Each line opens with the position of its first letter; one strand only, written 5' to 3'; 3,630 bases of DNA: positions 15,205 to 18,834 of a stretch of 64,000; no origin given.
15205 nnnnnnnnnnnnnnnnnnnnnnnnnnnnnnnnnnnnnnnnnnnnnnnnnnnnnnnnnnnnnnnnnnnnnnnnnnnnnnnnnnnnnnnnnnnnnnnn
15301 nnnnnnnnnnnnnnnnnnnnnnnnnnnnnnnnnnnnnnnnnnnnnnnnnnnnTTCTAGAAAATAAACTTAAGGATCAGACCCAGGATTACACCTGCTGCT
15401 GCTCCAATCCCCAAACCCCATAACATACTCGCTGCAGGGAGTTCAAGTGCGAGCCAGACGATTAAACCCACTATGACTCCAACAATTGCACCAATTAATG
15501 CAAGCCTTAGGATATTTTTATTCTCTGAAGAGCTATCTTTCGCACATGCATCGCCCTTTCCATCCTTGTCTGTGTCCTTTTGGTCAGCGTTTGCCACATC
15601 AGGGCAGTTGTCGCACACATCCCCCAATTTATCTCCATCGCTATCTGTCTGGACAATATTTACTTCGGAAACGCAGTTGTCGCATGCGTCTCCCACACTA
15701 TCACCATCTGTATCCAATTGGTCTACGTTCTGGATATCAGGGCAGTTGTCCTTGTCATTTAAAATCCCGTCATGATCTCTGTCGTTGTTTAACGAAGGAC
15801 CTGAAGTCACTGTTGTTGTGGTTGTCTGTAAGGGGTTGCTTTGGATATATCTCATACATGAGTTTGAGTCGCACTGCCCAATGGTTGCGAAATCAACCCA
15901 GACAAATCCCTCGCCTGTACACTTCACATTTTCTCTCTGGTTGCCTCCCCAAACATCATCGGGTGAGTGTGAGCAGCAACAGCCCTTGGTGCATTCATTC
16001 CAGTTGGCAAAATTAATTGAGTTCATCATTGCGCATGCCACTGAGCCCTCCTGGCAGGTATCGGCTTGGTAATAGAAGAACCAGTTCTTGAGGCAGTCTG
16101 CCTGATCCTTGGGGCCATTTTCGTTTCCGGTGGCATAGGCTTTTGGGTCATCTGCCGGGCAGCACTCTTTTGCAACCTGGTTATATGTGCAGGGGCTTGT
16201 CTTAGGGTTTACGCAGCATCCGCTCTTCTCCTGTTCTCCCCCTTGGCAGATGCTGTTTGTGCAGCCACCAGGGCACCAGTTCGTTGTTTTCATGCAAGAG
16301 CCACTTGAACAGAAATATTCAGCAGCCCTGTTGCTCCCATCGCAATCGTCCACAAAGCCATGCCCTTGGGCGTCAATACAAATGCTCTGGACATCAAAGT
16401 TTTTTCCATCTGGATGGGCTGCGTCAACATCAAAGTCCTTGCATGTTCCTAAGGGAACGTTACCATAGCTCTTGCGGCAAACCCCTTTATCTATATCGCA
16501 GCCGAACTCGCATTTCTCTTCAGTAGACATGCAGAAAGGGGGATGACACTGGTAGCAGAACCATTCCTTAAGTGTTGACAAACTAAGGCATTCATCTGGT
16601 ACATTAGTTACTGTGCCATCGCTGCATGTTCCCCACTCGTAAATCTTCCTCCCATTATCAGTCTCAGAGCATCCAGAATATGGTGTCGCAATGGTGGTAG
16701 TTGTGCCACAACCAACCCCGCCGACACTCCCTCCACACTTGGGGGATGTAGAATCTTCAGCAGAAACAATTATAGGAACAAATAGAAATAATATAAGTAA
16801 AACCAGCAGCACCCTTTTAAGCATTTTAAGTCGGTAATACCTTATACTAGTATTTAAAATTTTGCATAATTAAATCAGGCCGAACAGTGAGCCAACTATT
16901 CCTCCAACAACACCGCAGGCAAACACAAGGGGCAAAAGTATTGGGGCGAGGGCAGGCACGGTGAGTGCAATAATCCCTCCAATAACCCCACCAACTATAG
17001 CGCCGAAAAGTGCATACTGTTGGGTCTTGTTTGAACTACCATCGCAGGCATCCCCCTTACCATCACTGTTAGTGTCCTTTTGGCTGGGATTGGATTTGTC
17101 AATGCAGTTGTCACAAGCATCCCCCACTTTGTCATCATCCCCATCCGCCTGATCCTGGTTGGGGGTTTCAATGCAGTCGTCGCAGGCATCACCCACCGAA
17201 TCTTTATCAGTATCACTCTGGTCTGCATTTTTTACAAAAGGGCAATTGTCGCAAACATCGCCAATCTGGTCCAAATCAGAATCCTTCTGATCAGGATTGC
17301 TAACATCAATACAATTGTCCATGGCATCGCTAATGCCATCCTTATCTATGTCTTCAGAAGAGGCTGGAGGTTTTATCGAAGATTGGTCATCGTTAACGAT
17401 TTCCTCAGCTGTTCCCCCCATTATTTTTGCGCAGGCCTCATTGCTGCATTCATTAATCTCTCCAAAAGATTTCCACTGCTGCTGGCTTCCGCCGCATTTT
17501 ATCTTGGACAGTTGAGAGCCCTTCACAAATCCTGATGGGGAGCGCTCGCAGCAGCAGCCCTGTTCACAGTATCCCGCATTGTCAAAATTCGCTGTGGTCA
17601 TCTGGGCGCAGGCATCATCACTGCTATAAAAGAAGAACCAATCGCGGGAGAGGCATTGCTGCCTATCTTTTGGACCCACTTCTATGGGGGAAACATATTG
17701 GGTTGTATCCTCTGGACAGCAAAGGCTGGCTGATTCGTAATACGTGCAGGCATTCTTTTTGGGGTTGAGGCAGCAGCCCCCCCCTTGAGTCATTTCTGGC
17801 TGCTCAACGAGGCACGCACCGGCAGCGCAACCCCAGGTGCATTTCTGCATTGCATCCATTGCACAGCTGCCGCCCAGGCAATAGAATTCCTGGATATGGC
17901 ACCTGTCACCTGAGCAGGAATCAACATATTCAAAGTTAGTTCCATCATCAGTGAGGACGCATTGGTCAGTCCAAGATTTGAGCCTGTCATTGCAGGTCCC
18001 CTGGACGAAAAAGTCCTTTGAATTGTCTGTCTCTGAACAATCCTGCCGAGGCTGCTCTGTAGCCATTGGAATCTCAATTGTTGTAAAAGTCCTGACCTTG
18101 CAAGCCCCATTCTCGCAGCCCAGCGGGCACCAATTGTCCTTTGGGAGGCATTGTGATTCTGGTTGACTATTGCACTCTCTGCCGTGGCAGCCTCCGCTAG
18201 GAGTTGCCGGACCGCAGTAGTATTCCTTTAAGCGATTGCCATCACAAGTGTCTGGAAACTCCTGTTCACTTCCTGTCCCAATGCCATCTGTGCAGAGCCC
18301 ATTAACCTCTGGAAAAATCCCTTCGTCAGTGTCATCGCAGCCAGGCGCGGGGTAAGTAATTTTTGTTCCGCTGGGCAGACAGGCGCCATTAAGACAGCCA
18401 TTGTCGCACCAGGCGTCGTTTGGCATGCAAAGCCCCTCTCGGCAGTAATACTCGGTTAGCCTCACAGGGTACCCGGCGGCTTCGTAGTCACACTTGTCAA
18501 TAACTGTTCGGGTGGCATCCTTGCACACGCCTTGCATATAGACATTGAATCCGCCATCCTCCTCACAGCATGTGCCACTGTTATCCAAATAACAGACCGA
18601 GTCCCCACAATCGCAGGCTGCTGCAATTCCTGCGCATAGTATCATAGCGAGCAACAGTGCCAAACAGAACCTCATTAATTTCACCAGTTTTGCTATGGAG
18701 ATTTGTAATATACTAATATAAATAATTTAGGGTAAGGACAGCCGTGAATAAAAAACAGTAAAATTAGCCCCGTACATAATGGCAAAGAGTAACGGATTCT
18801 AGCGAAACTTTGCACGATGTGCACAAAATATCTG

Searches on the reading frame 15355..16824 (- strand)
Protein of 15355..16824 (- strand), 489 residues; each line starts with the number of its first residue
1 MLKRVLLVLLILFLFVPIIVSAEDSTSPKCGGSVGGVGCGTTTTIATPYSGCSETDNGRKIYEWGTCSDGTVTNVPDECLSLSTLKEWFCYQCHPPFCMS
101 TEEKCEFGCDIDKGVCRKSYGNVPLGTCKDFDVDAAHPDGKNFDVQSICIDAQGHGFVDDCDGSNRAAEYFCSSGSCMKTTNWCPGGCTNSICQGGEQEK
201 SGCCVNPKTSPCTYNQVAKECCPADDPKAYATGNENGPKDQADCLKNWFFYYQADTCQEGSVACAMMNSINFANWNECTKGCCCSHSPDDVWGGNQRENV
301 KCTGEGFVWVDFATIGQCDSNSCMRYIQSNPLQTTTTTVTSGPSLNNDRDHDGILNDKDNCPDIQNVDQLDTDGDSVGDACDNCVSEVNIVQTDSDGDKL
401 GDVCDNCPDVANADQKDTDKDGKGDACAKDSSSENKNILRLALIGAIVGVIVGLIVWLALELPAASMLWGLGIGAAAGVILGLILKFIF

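Call 7: search_protein_families(library=pfam, proteins=[window:15355-16824:-], max_evalue=0.1)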
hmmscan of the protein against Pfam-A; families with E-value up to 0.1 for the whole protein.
window:15355-16824:- (489 aa): 2 families
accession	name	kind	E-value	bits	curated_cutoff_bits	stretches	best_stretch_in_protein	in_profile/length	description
PF02412.23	TSP_3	-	1.7e-09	37.7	25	3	371-415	2-36/36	Thrombospondin type 3 repeat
PF20535.3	DUF6750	-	0.024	15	27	1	412-461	37-86/128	Family of unknown function (DUF6750)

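Call 10: search_protein_families(library=ncbifam, proteins=[window:15355-16824:-], max_evalue=0.1)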
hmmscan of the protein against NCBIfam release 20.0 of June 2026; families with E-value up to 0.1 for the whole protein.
window:15355-16824:- (489 aa): 3 families
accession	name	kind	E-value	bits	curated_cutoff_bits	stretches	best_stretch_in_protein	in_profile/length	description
NF047638.1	throspo3_MtsC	equivalog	5.4e-19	68.4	350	1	346-430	64-161/428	cell-cell cohesion MYXO-CTERM protein MtsC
NF045500.1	Omp28_seleno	equivalog_domain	4.9e-14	52.5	200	2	344-390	270-316/377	Omp28-related selenoprotein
NF053611.1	YiaD_Gzip_OmpA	equivalog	0.0066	16.2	175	1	426-482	12-68/206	YiaD family glycine zipper/OmpA-like lipoprotein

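Call 53: find_encoding_contigs(protein=window:15355-16824:-, flank=5000, max_places=5)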
Protein window:15355-16824:- (489 aa): 2 contigs read that carry it; 2 places shown.
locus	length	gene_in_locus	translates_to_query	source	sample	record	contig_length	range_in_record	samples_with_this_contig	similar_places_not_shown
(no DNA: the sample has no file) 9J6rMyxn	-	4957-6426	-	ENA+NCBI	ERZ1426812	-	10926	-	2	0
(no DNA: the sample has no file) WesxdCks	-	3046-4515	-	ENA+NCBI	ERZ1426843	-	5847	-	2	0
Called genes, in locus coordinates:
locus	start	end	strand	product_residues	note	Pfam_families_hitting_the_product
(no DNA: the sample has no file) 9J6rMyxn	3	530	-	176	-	?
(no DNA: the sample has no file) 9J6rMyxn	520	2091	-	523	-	PF01695:IstB_IS21 (faint), PF05496:RuvB_N (faint), PF14532:Sigma54_activ_2 (faint), PF02367:TsaE (faint), PF13191:AAA_16 (faint), PF00004:AAA, PF00910:RNA_helicase (faint), PF00004:AAA, +11 more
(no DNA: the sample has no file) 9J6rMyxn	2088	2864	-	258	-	PF04055:Radical_SAM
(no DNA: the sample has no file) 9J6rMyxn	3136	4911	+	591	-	PF02412:TSP_3 (faint)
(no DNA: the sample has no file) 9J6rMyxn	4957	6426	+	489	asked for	PF02412:TSP_3 (faint)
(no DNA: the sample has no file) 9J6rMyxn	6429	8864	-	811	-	PF00133:tRNA-synt_1, PF01406:tRNA-synt_1e (faint), PF09334:tRNA-synt_1g, PF08264:Anticodon_1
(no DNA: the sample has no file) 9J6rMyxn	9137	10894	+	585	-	PF04068:Fer4_RLI (faint), PF00037:Fer4, PF12837:Fer4_6 (weak), PF02463:SMC_N, PF00005:ABC_tran, PF13304:AAA_21 (faint), PF00005:ABC_tran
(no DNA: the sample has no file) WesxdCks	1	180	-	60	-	?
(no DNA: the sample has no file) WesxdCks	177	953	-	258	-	PF04055:Radical_SAM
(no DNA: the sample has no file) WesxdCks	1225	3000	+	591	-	PF02412:TSP_3 (faint)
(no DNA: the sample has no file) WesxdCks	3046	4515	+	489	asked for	PF02412:TSP_3 (faint)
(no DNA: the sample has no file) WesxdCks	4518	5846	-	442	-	?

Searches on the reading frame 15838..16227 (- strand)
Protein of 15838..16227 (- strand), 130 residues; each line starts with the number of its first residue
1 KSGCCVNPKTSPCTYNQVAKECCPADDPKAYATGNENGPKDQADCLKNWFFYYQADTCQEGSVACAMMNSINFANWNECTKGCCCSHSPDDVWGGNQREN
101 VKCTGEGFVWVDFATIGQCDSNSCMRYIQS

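Call 48: find_homologous_proteins(query=A2, max_evalue=0.001)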
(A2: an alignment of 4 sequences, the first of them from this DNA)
Query A2 (4 sequences): 78 candidates shared short words with the query, none scored E <= 0.001.

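Call 49: find_related_loci(query=A2, collection=metagenome_contigs, flank=10000)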
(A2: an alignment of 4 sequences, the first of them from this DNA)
Query A2 (130 aa) in metagenome_contigs; peptide patterns used: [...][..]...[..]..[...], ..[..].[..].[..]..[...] (x = any residue, [..] = any of these).
66 stretches matched a pattern; 1 encode a relative of the query (tblastn E <= 1e-3); 1 distinct loci.
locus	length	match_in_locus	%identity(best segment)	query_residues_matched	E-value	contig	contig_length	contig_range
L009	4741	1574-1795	42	3-85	2e-15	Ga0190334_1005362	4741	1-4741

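Call 61: search_solved_structures(query=A2, max_evalue=1, show_alignments=1)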
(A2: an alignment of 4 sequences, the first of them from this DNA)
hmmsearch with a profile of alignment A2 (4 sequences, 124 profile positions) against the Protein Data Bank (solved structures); distinct sequences matched with E-value up to 1: 0.

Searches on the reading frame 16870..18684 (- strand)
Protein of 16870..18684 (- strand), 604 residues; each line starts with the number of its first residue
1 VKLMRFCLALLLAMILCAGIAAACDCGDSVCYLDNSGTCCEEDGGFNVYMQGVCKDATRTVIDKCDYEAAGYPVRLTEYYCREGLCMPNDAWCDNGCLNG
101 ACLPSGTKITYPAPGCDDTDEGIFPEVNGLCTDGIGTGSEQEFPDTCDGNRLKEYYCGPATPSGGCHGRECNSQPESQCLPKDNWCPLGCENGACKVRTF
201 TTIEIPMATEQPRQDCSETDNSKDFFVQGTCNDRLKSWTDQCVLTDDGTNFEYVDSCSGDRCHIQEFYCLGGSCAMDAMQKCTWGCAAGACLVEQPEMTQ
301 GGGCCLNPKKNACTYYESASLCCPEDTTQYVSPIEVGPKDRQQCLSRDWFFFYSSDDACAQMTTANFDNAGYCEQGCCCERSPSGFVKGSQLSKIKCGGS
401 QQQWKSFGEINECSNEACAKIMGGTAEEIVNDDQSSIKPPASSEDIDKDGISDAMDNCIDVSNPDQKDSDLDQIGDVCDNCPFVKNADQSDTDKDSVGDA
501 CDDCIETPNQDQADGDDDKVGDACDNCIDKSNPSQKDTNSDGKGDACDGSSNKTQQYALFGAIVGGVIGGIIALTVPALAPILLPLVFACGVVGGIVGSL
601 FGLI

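Call 7: search_protein_families(library=pfam, proteins=[window:16870-18684:-], max_evalue=0.1)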
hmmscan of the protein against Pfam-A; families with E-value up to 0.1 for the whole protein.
window:16870-18684:- (604 aa): 1 family
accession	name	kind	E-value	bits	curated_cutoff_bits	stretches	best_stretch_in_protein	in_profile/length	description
PF02412.23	TSP_3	-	2.4e-06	27.6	25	2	444-466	14-36/36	Thrombospondin type 3 repeat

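Call 10: search_protein_families(library=ncbifam, proteins=[window:16870-18684:-], max_evalue=0.1)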
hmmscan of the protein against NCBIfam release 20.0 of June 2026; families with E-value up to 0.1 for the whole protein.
window:16870-18684:- (604 aa): 2 families
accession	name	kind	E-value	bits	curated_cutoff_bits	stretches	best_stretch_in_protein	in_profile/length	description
NF047638.1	throspo3_MtsC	equivalog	2.2e-22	79.5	350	2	442-503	63-124/428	cell-cell cohesion MYXO-CTERM protein MtsC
NF045500.1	Omp28_seleno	equivalog_domain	5.6e-17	62.2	200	3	426-481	257-310/377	Omp28-related selenoprotein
